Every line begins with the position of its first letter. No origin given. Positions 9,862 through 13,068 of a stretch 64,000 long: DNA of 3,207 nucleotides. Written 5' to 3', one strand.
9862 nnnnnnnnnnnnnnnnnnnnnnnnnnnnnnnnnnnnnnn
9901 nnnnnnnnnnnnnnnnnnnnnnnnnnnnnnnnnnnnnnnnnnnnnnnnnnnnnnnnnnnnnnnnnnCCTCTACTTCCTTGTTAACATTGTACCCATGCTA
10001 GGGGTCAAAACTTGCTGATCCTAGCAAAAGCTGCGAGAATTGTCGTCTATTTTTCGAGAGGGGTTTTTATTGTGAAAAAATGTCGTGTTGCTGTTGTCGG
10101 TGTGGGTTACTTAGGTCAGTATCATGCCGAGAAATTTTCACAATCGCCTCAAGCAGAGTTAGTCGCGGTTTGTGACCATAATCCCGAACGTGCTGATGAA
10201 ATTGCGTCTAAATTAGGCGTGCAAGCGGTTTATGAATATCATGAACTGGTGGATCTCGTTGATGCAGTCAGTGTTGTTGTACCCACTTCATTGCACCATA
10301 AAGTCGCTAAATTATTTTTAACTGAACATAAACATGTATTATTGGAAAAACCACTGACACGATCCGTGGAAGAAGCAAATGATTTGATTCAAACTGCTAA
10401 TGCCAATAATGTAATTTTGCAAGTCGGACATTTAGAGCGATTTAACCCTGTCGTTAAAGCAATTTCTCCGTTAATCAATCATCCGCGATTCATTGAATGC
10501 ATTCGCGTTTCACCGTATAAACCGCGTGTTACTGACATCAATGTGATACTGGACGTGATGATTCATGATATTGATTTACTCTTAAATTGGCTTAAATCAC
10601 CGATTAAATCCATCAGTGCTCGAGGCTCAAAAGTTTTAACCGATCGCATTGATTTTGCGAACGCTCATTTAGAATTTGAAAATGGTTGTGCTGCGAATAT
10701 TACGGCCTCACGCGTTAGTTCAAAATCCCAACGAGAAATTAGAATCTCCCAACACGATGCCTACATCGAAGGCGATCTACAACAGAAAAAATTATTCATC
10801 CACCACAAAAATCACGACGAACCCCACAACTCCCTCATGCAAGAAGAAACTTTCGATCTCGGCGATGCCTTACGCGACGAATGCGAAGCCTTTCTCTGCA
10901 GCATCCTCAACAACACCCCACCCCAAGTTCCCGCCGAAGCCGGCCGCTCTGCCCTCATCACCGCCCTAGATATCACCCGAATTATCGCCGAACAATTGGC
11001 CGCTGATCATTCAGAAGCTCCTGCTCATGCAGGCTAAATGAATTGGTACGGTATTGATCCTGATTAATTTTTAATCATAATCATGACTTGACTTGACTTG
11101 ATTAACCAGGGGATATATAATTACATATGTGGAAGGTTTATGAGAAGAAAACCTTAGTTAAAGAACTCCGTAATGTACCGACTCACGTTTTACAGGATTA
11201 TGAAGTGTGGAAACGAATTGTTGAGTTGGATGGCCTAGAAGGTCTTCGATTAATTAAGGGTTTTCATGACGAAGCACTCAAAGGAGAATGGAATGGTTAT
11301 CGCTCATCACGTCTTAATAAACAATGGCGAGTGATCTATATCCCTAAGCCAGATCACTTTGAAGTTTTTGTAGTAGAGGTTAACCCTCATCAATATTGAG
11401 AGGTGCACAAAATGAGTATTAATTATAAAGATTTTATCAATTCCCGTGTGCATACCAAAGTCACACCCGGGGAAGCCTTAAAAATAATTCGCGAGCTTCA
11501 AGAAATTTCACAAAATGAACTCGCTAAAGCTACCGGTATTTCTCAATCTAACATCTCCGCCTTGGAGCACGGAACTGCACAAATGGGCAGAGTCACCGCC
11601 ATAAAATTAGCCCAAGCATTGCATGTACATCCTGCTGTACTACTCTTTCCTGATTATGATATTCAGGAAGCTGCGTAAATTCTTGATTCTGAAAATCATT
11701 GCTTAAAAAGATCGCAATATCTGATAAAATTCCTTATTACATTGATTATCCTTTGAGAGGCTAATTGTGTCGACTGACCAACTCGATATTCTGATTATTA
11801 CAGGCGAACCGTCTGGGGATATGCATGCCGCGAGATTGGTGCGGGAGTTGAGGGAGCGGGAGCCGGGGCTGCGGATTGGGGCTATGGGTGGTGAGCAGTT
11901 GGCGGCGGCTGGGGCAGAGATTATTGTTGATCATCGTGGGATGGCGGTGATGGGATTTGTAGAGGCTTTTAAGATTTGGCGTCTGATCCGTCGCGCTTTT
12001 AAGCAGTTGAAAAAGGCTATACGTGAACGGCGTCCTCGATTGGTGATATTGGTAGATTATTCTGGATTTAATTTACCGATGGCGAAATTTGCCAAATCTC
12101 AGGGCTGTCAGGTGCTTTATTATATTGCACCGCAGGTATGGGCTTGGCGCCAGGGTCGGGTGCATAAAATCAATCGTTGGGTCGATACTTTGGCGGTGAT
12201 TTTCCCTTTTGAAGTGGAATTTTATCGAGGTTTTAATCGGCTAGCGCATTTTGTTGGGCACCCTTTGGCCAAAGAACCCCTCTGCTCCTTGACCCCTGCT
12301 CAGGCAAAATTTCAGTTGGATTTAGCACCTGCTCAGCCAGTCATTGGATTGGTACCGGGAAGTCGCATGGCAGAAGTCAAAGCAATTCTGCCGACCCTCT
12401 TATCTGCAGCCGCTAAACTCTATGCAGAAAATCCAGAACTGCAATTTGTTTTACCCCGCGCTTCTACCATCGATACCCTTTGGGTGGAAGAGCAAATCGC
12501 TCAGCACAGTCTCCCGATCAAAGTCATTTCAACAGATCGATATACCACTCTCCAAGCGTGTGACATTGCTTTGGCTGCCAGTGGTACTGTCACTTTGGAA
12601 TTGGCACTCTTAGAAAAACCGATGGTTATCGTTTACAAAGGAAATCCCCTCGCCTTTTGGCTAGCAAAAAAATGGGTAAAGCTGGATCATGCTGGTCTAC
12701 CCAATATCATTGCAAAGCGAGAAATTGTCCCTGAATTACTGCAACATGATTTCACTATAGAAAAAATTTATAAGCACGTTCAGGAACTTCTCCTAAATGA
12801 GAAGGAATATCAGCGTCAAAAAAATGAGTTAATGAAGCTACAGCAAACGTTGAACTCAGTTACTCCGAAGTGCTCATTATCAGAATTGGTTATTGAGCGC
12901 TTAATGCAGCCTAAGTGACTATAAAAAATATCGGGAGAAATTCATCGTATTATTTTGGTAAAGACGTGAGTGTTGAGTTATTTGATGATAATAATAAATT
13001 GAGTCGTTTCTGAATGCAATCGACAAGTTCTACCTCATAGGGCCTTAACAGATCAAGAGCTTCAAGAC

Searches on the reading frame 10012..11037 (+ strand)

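Call 3: search_protein_families(library=pfam, proteins=[window:10012-11037:+], max_evalue=0.01)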
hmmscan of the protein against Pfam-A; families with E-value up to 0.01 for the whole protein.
window:10012-11037:+ (341 aa): 8 families
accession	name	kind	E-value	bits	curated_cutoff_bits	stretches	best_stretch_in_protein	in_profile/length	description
PF01408.29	GFO_IDH_MocA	-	2.6e-32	112.5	24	1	25-140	2-120/120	Oxidoreductase family, NAD-binding Rossmann fold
PF22725.1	GFO_IDH_MocA_C3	-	7e-11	42.6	27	1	178-246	45-117/124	GFO/IDH/MocA C-terminal domain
PF03807.23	F420_oxidored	-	8.2e-07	30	21.6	1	25-102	1-79/94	NADP oxidoreductase coenzyme F420-dependent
PF01488.26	Shikimate_DH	-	2.9e-06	27.9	24.3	1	21-91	10-81/138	Shikimate / quinate 5-dehydrogenase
PF02894.22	GFO_IDH_MocA_C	-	1.3e-05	25.5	22.9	1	179-315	43-200/218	Oxidoreductase family, C-terminal alpha/beta domain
PF07991.19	KARI_N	-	0.00062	19.8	20.6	1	21-100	2-78/165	Acetohydroxy acid isomeroreductase, NADPH-binding domain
PF02254.24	TrkA_N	-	0.002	18.8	23.8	1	26-74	1-46/116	TrkA-N domain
PF02826.25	2-Hacid_dh_C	-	0.0049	16.7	25.1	0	22-93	35-102/178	D-isomer specific 2-hydroxyacid dehydrogenase, NAD binding domain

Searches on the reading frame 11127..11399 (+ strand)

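Call 3: search_protein_families(library=pfam, proteins=[window:11127-11399:+], max_evalue=0.01)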
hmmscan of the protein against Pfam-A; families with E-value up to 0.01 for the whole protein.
window:11127-11399:+ (90 aa): 3 families
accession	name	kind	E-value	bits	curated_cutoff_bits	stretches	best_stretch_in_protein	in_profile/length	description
PF15738.11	YafQ_toxin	-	0.00032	21.3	30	1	11-88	10-83/88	Bacterial toxin of type II toxin-antitoxin system, YafQ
PF05015.19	HigB-like_toxin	-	0.00077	20.3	27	1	36-71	41-76/91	RelE-like toxin of type II toxin-antitoxin system HigB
PF06769.20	YoeB_toxin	-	0.0013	19.2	27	1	48-81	41-74/80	YoeB-like toxin of bacterial type II toxin-antitoxin system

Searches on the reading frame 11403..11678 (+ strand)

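Call 3: search_protein_families(library=pfam, proteins=[window:11403-11678:+], max_evalue=0.01)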
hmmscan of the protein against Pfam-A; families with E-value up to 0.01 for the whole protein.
window:11403-11678:+ (91 aa): 13 families
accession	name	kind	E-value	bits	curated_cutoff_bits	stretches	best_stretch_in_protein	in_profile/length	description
PF01381.28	HTH_3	-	3.6e-12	46.6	23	1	26-79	1-54/55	Helix-turn-helix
PF12844.13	HTH_19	-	8e-09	35.7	30.2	1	23-76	1-54/64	Helix-turn-helix domain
PF13443.12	HTH_26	-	1.5e-08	35.2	22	1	26-78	2-55/63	Cro/C1-type HTH DNA-binding domain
PF13560.12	HTH_31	-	8.2e-08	32.9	27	1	23-79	3-60/64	Helix-turn-helix domain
PF01047.28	MarR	-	4.1e-05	23.8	24.6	1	25-52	8-35/59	MarR family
PF13412.12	HTH_24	-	5e-05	23.2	21.9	1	26-52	6-35/48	Winged helix-turn-helix DNA-binding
PF13413.12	HTH_25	-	0.00021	21.5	24.6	1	26-58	2-34/62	Helix-turn-helix domain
PF13744.12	HTH_37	-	0.00041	20.5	27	1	15-58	12-55/80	Helix-turn-helix domain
PF15731.11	MqsA_antitoxin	-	0.00082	19.9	30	1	12-80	60-127/131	Antitoxin component of bacterial toxin-antitoxin system, MqsA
PF04814.19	HNF-1_N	-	0.0014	19.5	29.7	1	33-58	133-159/175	Hepatocyte nuclear factor 1 (HNF-1), N terminus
PF13404.12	HTH_AsnC-type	-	0.0018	18.5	27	0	26-52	6-35/42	AsnC-type helix-turn-helix domain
PF12802.13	MarR_2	-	0.0038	17.8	27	0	33-53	18-39/61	MarR family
PF08279.18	HTH_11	-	0.0072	16.6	25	0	26-49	6-30/55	HTH domain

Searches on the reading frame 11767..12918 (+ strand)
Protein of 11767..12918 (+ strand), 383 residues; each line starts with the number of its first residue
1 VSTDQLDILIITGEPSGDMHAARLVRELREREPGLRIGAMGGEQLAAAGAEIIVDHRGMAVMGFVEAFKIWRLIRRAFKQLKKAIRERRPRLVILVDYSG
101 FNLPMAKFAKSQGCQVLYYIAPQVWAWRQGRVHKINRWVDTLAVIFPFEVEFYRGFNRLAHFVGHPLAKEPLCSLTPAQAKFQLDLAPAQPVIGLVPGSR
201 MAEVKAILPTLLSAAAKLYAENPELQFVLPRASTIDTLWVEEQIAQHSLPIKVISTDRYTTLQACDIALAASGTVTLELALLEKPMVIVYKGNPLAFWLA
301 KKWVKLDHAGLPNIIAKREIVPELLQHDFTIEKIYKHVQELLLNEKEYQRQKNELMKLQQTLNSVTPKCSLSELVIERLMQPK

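Call 4: search_protein_families(library=ncbifam, proteins=[window:11767-12918:+], max_evalue=0.01)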
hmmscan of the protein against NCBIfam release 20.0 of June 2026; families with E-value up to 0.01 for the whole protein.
window:11767-12918:+ (383 aa): 6 families
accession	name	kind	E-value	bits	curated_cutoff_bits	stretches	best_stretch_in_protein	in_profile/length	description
TIGR00215.1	lpxB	equivalog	3.1e-87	292.9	190.25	1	5-363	6-367/382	lipid-A-disaccharide synthase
NF002173.0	PRK01021.1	equivalog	8.5e-51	173.2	1033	1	8-365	229-592/610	lipid-A-disaccharide synthase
TIGR03492.1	TIGR03492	hypoth_equivalog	9e-05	21.3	219.2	1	184-248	199-262/396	lipid-A-disaccharide synthase-related protein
TIGR01133.1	murG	equivalog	0.0004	19.5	250.25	1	20-291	20-284/353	undecaprenyldiphospho-muramoylpentapeptide beta-N-acetylglucosaminyltransferase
NF046086.1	BFO_1060_trans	domain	0.006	15.7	200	0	66-120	24-80/365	BFO_1060 family glycosyltransferase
TIGR03590.1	PseG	equivalog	0.0073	15.9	153.55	0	254-289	231-267/280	UDP-2,4-diacetamido-2,4,6-trideoxy-beta-L-altropyranose hydrolase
